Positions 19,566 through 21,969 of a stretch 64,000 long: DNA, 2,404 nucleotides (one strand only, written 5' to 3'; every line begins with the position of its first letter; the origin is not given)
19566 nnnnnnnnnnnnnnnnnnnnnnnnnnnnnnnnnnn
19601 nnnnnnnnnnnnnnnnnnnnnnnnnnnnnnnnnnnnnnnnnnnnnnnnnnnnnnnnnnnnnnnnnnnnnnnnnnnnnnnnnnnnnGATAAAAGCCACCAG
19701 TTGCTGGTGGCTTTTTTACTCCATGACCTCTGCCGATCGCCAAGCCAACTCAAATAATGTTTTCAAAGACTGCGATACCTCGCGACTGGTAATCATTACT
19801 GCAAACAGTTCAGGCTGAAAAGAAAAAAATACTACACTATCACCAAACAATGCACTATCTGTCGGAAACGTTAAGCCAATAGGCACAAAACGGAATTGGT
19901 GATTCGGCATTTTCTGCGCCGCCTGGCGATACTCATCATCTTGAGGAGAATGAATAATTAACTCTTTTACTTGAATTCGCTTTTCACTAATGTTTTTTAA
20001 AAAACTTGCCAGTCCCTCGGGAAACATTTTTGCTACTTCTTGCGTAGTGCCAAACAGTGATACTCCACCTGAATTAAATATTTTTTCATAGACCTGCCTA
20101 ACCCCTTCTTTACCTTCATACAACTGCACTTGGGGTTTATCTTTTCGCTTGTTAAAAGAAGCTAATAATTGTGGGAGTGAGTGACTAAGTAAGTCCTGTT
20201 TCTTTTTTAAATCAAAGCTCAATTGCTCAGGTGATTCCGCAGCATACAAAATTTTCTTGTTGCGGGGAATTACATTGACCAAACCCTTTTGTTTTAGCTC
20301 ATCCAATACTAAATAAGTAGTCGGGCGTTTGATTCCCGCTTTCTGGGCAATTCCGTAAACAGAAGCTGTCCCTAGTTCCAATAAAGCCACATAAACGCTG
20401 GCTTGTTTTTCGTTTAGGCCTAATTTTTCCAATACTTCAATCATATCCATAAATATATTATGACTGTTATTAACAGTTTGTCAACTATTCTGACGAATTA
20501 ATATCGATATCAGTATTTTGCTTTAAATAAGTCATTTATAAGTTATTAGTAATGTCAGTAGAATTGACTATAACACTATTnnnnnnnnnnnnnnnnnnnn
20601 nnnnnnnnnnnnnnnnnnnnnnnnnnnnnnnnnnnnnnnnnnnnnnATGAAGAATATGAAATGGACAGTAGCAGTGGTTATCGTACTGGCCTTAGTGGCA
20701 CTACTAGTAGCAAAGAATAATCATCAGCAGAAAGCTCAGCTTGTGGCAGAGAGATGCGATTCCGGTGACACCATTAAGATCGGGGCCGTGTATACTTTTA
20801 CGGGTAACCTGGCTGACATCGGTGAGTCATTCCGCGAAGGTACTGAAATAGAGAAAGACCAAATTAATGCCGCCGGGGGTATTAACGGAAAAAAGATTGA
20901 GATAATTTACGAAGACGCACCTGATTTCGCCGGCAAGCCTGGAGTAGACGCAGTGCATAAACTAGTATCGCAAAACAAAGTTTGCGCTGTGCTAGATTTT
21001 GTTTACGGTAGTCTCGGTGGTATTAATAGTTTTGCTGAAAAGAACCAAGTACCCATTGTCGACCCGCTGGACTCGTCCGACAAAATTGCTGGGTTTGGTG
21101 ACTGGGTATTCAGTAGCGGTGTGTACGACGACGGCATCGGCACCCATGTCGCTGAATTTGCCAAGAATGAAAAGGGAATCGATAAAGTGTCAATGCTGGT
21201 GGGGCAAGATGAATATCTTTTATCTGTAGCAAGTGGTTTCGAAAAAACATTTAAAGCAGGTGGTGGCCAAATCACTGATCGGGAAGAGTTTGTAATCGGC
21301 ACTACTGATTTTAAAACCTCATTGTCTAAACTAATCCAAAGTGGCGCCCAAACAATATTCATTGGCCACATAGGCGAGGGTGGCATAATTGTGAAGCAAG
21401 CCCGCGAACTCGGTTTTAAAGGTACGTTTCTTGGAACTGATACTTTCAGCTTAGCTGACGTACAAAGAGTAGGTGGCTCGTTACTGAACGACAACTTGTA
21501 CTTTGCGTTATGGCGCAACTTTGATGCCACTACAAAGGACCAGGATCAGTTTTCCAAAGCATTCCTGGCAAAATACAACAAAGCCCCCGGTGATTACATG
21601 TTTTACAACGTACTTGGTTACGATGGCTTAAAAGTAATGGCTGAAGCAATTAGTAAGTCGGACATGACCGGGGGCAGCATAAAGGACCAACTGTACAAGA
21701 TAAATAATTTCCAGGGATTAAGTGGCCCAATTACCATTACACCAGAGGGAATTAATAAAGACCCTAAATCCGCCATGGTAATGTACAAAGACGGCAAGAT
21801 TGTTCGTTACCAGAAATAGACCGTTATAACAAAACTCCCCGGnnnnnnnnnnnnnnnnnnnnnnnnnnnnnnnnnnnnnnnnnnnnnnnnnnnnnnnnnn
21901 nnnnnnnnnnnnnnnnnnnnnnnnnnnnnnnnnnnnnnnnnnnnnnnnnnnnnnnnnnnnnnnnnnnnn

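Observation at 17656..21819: Tandemly duplicated TrmB-regulator / orphan PBP1 binding-protein modules sharing a palindromic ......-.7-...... motif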

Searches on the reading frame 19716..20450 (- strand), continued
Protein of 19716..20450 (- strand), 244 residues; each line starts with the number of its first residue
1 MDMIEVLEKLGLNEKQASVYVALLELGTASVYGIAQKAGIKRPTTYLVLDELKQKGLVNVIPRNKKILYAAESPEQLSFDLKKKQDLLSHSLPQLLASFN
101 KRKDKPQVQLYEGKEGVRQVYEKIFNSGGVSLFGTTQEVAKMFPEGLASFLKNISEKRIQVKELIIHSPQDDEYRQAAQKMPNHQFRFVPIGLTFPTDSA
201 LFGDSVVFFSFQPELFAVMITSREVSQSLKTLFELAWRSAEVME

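Call 47: search_solved_structures(query=A1, max_evalue=1, show_alignments=1)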
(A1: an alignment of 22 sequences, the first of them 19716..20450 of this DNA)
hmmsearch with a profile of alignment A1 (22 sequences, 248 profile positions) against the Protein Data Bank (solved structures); distinct sequences matched with E-value up to 1: 24.
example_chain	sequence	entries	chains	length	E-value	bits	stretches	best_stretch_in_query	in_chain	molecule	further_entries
3qph_A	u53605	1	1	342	2.4e-06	30.6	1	2-156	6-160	TrmB, a global transcription regulator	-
5bpd_A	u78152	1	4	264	4e-05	26.6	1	8-89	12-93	TrmBL2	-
5box_A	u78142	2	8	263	4.2e-05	26.6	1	8-89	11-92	Putative HTH-type transcriptional regulator TrmBL2 | TrmBL2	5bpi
5bqt_A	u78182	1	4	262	4.8e-05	26.4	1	8-89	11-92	Putative HTH-type transcriptional regulator TrmBL2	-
2h09_A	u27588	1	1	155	0.0016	21.4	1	25-92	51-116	Transcriptional regulator mntR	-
7l19_A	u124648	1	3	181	0.027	17.4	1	7-62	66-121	MarR family transcriptional regulator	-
2fbi_A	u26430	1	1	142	0.028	17.3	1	7-71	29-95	probable transcriptional regulator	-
5aip_A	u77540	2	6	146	0.049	16.5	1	5-62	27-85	TRANSCRIPTIONAL REGULATOR, MARR FAMILY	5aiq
1sfx_A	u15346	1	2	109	0.057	16.3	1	2-82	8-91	Conserved hypothetical protein AF2008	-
1s3j_A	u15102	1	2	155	0.24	14.3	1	2-64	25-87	YusO protein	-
7kua_A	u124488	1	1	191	0.28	14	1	3-64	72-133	Transcriptional regulator, MarR family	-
7kki_A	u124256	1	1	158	0.29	14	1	2-64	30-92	Transcriptional regulator, MarR family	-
7kfo_A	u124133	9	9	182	0.39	13.6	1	2-64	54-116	Transcriptional regulator, MarR family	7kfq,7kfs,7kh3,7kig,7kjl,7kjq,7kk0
9s37_D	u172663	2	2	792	0.43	13.4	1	180-233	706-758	Leucine-rich repeat-containing G-protein coupled receptor 4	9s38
8xfs_A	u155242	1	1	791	0.43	13.4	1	180-233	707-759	Leucine-rich repeat-containing G-protein coupled receptor 4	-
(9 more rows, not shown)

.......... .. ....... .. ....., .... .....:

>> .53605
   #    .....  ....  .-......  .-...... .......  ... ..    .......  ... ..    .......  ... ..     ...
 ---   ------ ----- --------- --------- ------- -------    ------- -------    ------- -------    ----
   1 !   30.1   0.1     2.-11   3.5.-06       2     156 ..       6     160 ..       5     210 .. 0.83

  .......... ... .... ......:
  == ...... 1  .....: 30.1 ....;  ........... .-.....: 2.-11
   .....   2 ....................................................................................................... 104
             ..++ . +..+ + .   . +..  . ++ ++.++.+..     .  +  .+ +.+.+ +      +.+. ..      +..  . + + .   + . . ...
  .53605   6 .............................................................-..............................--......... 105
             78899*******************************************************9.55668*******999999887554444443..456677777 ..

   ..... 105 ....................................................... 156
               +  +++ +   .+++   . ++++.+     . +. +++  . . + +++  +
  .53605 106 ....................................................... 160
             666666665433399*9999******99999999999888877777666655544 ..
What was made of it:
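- On TrmB family (Pfam PF01978, TrmB/TrmBL1/TrmBL2): The profile alignment to TrmB 3qph runs through this region (call 47).
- Closest known: TrmB of Thermococcus litoralis / Pyrococcus furiosus. Same: It is the best sequence-profile match in the PDB, E 2e-6 over residues 2-156 (call 47).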

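Call 48: predict_structure(alignment_id=A1)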
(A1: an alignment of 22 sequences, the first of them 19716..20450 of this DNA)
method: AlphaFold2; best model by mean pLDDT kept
length: 244 residues; sequences in the alignment: 22
mean_pLDDT: 84.2   pTM: 0.52
mean pLDDT of the five models: 84.2, 79.0, 77.2, 75.2, 65.9
residues with pLDDT >= 90: 74; 70-90: 150; 50-70: 20; < 50: 0
segments of 3 or more residues with pLDDT < 50: none
pLDDT, mean of each block of 10 residues (from residue 1): 82 92 91 92 92 90 83 83 82 68 73 88 89 77 72 86 85 77 86 81 92 87 90 90 68
secondary structure, 60 per line:
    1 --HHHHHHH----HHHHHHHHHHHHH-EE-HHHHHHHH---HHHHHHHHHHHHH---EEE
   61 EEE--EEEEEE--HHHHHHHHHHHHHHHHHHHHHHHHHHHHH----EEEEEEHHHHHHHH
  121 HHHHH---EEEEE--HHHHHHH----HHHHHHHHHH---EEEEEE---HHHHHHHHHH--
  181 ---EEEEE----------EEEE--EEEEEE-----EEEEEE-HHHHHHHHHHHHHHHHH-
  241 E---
elements in order: H3-9 H14-26 H31-38 H42-54 E58-63 E66-71 H74-102 E107-112 H113-125 E129-133 H136-142 H147-156 E160-165 H169-178 E184-188 E199-202 E205-210 E216-221 H223-239
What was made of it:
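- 19716..20450 (-): TrmB2: TrmB-like regulator, 244 aa, with TrmBL2-type architecture. The AlphaFold model has pLDDT 84 (call 48).
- On TrmB family (Pfam PF01978, TrmB/TrmBL1/TrmBL2): The model has a helix spanning residues 74-102 (call 48).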

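Call 52: fold_search(model_id=the predicted structure, library=pdb)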
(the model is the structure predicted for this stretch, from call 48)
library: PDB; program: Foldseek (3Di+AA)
matches with E <= 10: 1748; with E <= 0.001: 67
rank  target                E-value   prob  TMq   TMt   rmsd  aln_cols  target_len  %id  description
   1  5bpd_D                9.4e-15  1.00  0.38  0.36  17.6       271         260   19  Structure of TrmBL2, an archaeal chromatin protein, shows a novel mode of DNA binding. (released 2015-09-02)
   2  5bpd_B                1.1e-14  1.00  0.40  0.37  14.2       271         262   17  Structure of TrmBL2, an archaeal chromatin protein, shows a novel mode of DNA binding. (released 2015-09-02)
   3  5bpi_D                2.1e-14  1.00  0.41  0.40  16.6       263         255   18  Structure of TrmBL2, an archaeal chromatin protein, shows a novel mode of DNA binding. (released 2015-09-02)
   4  5bpd_C                2.9e-14  1.00  0.41  0.39  17.9       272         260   19  Structure of TrmBL2, an archaeal chromatin protein, shows a novel mode of DNA binding. (released 2015-09-02)
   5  5bqt_A                3.3e-14  1.00  0.40  0.38  14.7       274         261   19  Structure of TrmBL2, an archaeal chromatin protein, shows a novel mode of DNA binding. (released 2015-09-02)
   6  5bqt_B                6.5e-14  1.00  0.42  0.41  14.6       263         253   20  Structure of TrmBL2, an archaeal chromatin protein, shows a novel mode of DNA binding. (released 2015-09-02)
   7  5box_A                6.5e-14  1.00  0.40  0.37  14.3       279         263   18  Structure of TrmBL2, an archaeal chromatin protein, shows a novel mode of DNA binding. (released 2015-09-02)
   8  5bpi_C                1.1e-13  1.00  0.39  0.37  17.2       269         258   18  Structure of TrmBL2, an archaeal chromatin protein, shows a novel mode of DNA binding. (released 2015-09-02)
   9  6ehi_A                5.6e-07  1.00  0.42  0.61   4.6       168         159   12  NucT from Helicobacter pylori (released 2018-01-17)
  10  6ehi_B                1.8e-06  1.00  0.41  0.60   4.8       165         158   12  NucT from Helicobacter pylori (released 2018-01-17)
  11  6ehi_D                3.0e-06  1.00  0.41  0.60   4.6       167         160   11  NucT from Helicobacter pylori (released 2018-01-17)
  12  1byr                  3.4e-06  1.00  0.41  0.62   4.0       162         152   14  CRYSTAL STRUCTURE OF A PHOSPHOLIPASE D FAMILY MEMBER, NUC FROM SALMONELLA TYPHIMURIUM (released 1999-10-19)
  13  7clg_A                9.9e-06  1.00  0.41  0.13   3.9       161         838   17  Crystal structure of the ATP-dependent restriction endonuclease SauUSI (released 2021-01-20)
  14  7clg_B                4.4e-05  1.00  0.44  0.15   3.6       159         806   18  Crystal structure of the ATP-dependent restriction endonuclease SauUSI (released 2021-01-20)
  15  7kua                  6.4e-05  1.00  0.27  0.43  17.9       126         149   17  Crystal structure of the MarR family transcriptional regulator from Pseudomonas putida bound to Indole 3 acetic acid (released 2021-12-01)
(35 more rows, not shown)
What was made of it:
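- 19716..20450 (-): Foldseek's best full-length match is TrmBL2 (5bpd), E 1e-14 (call 52).
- On TrmB family (Pfam PF01978, TrmB/TrmBL1/TrmBL2): The C-terminal part matches the PLD-family proteins Nuc and NucT, E 1e-6 to 1e-7 (call 52).
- On Sugar-sensing TrmB/TrmBL1 subgroup: The proteins are 244-253 aa and align end to end with the 260-aa TrmBL2 (call 52).
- Family and fold: call 47 (TrmB 3qph, E 2e-6), call 48 and call 52 (TrmBL2 full length, E 1e-14; C-terminal domain like Nuc/NucT).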

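Call 65: list_cluster_members(proteins=[P0001, P0121, P0207])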
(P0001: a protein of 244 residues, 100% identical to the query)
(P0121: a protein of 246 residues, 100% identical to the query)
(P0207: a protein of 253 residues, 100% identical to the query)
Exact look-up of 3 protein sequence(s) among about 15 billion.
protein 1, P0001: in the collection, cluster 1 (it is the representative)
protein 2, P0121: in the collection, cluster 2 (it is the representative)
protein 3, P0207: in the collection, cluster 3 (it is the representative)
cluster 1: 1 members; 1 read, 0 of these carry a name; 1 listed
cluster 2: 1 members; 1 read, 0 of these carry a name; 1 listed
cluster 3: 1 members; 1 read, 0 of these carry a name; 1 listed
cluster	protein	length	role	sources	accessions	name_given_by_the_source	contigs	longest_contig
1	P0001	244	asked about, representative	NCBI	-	-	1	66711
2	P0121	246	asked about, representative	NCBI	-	-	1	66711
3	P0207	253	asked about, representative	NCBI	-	-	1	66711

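Call 66: find_encoding_contigs(protein=P0001, flank=200, max_places=1)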
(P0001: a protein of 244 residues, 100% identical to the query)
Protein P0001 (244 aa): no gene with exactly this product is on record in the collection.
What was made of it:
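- Tried and rejected: Looking up the window's own contig through P0001 failed: the cluster look-up gave no name and the gene is not on record (calls 65, 66).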

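Call 80: search_protein_families(library=pfam, alignment_id=A5, max_evalue=0.0001)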
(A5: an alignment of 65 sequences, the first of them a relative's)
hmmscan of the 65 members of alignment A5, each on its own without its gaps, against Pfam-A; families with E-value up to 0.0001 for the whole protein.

A. member 1, L001:3221-3820:- (199 aa): 0 families

B. families by the number of members that match (of 65 scanned): 48 families (the first 25 are shown)
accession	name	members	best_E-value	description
PF09084.16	NMT1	3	4.6e-33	NMT1/THI5 like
PF13379.11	NMT1_2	3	2.7e-24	NMT1-like family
PF12974.12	Phosphonate-bd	3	7.9e-11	ABC transporter, phosphonate, periplasmic substrate-binding protein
PF00579.31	tRNA-synt_1b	2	5.7e-74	tRNA synthetases class I (W and Y)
PF13414.12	TPR_11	2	1.7e-19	TPR repeat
PF13431.12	TPR_17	2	4.3e-18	Tetratricopeptide repeat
PF08241.18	Methyltransf_11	2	4.8e-18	Methyltransferase domain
PF07719.23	TPR_2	2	2.8e-17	Tetratricopeptide repeat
PF00515.34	TPR_1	2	4e-17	Tetratricopeptide repeat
PF13649.12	Methyltransf_25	2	8.8e-17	Methyltransferase domain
PF13432.12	TPR_16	2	5e-15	Tetratricopeptide repeat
PF13428.12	TPR_14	2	1.4e-14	Tetratricopeptide repeat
PF23914.1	TPR_CcmH_CycH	2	1e-12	Cytochrome c-type biogenesis protein H TPR domain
PF13847.12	Methyltransf_31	2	2.8e-12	Methyltransferase domain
PF14559.12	TPR_19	2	4.2e-12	Tetratricopeptide repeat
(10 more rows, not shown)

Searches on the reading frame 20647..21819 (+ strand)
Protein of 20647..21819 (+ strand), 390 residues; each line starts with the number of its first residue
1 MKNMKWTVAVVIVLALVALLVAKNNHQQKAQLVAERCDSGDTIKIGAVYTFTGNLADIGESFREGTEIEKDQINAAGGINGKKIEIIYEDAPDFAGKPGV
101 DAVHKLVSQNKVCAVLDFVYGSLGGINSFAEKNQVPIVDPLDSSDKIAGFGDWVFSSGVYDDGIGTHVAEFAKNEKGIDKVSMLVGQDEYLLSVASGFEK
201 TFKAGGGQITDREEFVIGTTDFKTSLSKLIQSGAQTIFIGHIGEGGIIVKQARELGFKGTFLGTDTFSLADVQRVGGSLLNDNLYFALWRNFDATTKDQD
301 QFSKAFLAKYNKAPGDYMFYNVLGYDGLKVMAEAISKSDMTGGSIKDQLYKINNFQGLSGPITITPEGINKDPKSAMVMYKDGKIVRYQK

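Call 3: search_protein_families(library=pfam, proteins=[window:20647-21819:+], max_evalue=0.01)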
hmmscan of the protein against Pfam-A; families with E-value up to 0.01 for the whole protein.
window:20647-21819:+ (390 aa): 3 families
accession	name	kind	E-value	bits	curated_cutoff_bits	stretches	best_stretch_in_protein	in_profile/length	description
PF13458.12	Peripla_BP_6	-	1.9e-49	169.6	31.7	1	42-377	1-333/343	Periplasmic binding protein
PF13433.12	Peripla_BP_5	-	4.1e-12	46.3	27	1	43-138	1-88/363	Periplasmic binding protein domain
PF01094.35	ANF_receptor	-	9.9e-11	41.7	25.4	1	126-375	66-345/353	Receptor family ligand binding region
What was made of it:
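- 20647..21819 (+): PBP2: membrane-anchored LivJ-like (HAAT family) solute-binding protein. Pfam PF13458, E 2e-49 (call 3).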

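Call 53: search_solved_structures(query=window:20647-21819:+, max_evalue=0.00001)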
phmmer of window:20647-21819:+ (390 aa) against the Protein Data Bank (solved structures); distinct sequences matched with E-value up to 0.00001: 27.
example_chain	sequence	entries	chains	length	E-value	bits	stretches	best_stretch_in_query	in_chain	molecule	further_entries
4gnr_A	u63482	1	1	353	3.6e-33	118.6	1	41-385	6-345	ABC transporter substrate-binding protein-branched chain amino acid transport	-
4nqr_A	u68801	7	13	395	3e-25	92.5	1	39-352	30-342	Amino acid/amide ABC transporter substrate-binding protein, HAAT family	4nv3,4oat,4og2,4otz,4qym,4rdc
3td9_A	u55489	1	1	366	1.4e-24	90.3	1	42-368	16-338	Branched chain amino acid ABC transporter, periplasmic amino acid-binding protein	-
4obb_A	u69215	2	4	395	1.4e-24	90.3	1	39-352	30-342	Amino acid/amide ABC transporter substrate-binding protein, HAAT family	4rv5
4n0q_A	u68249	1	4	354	1.3e-17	67.4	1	43-387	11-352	Leu/Ile/Val-binding protein homolog 3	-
3hut_A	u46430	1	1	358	3.5e-14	56.1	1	45-368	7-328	putative branched-chain amino acid ABC transporter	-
4mlc_A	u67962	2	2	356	5.9e-14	55.3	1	43-368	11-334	Extracellular ligand-binding receptor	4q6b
1z15_A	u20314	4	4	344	2.2e-13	53.4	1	42-368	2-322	Leu/Ile/Val-binding protein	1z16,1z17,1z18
3ip5_A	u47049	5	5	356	2.4e-13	53.3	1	45-383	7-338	ABC transporter, substrate binding protein (Amino acid)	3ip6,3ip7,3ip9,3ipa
4evs_A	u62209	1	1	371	4.8e-13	52.3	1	39-386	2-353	PUTATIVE ABC TRANSPORTER SUBUNIT, SUBSTRATE-BINDING COMPONENT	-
2liv_A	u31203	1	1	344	6.2e-13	52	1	42-368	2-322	LEUCINE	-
3ipc_A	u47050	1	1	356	1.4e-12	50.8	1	45-383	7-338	ABC transporter, substrate binding protein (Amino acid)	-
8tg1_A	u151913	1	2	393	1.7e-11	47.2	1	35-365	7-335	Extracellular ligand-binding receptor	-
4ey3_A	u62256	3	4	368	4.5e-11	45.9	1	39-368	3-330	Twin-arginine translocation pathway signal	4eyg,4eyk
1usg_A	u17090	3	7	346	8e-11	45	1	41-364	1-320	LEUCINE-SPECIFIC BINDING PROTEIN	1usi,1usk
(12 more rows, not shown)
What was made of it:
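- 20647..21819 (+): The best PDB hit is 4gnr, a branched-chain amino-acid binding protein, E 4e-33 (call 53).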
